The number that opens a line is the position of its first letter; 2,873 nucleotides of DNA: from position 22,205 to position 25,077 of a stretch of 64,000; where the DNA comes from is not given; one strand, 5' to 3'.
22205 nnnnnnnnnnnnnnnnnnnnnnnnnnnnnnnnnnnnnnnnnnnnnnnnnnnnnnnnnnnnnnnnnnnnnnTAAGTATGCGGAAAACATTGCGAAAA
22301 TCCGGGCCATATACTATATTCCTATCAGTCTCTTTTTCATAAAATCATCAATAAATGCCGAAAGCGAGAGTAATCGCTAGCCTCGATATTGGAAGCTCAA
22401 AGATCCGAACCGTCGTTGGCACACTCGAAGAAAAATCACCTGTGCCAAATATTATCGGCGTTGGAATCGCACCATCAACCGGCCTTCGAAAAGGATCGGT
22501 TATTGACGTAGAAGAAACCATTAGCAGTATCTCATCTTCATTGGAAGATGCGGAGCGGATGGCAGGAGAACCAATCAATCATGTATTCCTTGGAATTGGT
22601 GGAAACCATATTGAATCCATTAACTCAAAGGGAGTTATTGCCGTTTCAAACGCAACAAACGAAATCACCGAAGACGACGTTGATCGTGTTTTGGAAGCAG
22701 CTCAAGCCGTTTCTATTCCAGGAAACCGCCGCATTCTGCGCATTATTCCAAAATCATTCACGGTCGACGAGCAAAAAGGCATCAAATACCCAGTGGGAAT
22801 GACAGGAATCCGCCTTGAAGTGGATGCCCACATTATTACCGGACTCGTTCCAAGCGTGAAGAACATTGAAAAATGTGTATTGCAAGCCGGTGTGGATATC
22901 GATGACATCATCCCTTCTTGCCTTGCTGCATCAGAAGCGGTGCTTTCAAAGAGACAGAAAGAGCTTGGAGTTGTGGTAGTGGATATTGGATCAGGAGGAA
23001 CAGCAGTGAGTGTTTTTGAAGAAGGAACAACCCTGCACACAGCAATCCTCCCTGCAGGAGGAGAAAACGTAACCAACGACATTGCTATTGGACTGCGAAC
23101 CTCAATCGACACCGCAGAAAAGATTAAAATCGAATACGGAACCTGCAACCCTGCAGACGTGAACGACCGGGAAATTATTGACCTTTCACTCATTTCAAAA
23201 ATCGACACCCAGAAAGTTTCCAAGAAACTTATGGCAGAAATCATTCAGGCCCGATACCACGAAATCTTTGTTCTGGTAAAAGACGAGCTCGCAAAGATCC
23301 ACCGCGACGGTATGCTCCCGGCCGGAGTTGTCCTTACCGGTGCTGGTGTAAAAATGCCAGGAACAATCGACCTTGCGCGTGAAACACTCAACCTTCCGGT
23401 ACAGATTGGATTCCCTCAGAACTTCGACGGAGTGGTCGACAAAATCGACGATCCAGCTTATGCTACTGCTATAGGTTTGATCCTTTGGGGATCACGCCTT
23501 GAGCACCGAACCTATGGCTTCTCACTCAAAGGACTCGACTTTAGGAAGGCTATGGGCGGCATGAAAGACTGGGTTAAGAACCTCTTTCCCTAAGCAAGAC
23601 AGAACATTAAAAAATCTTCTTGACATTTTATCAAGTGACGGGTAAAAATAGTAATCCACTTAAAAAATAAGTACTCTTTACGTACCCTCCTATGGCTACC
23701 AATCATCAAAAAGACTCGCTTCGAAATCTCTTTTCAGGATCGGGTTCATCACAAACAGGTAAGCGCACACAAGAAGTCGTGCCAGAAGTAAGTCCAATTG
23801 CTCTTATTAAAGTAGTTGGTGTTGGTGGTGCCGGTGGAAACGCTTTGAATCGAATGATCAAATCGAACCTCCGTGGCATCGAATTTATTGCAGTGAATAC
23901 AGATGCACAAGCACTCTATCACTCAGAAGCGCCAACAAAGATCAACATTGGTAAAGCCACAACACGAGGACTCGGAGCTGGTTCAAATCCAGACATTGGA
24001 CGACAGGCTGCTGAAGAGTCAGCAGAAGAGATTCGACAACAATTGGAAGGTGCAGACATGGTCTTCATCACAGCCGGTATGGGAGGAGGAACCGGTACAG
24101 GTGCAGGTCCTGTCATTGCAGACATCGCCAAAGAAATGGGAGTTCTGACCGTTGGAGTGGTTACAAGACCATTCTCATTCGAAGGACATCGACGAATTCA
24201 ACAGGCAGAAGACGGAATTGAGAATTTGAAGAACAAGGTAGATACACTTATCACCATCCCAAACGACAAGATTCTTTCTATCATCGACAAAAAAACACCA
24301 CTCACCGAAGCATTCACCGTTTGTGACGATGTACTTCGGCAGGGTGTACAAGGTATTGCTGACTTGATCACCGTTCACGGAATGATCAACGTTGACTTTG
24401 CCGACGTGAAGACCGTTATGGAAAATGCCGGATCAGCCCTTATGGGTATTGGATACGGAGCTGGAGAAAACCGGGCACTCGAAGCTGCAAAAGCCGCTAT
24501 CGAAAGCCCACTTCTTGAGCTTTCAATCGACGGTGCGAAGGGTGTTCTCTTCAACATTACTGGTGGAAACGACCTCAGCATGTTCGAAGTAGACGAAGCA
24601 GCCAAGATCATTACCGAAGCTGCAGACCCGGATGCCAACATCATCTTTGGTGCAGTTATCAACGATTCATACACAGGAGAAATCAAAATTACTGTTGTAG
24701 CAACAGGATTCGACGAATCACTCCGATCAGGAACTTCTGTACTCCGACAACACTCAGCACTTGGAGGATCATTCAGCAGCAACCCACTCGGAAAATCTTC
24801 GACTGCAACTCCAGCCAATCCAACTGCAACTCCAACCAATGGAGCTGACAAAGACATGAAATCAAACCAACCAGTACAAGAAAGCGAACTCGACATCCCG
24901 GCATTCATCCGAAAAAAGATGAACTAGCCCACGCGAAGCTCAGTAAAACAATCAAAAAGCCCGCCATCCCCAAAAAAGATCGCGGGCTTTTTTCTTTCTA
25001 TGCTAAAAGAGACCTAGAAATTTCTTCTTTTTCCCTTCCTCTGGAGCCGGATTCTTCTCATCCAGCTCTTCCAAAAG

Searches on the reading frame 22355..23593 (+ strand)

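Call 51: search_protein_families(library=pfam, proteins=[window:22355-23593:+], max_evalue=0.00001)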
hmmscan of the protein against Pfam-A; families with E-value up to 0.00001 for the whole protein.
window:22355-23593:+ (412 aa): 5 families
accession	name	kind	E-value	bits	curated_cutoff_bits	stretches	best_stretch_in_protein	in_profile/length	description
PF14450.12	FtsA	-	1.2e-38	132.8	31.8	1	207-374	1-127/127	Cell division protein FtsA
PF02491.25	SHS2_FTSA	-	9.9e-31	106.4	25.4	1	83-162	1-79/79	SHS2 domain inserted in FTSA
PF06723.19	MreB_Mbl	-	1.1e-08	34.7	27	1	177-352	118-304/327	MreB/Mbl protein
PF11104.14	PilM_2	-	2e-06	27.4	27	0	172-260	146-236/340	Type IV pilus assembly protein PilM;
PF06277.17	EutA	-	3.1e-06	26.8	27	0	175-262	116-201/475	Ethanolamine utilisation protein EutA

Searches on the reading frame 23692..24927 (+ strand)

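Call 51: search_protein_families(library=pfam, proteins=[window:23692-24927:+], max_evalue=0.00001)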
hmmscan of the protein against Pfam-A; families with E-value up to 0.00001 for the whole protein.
window:23692-24927:+ (411 aa): 2 families
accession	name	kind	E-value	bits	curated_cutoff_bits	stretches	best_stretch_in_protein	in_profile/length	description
PF00091.31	Tubulin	-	4.5e-53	180.8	33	1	39-199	2-190/190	Tubulin/FtsZ family, GTPase domain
PF12327.13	FtsZ_C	-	4.6e-36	123.4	27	1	247-341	1-95/95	FtsZ family, C-terminal domain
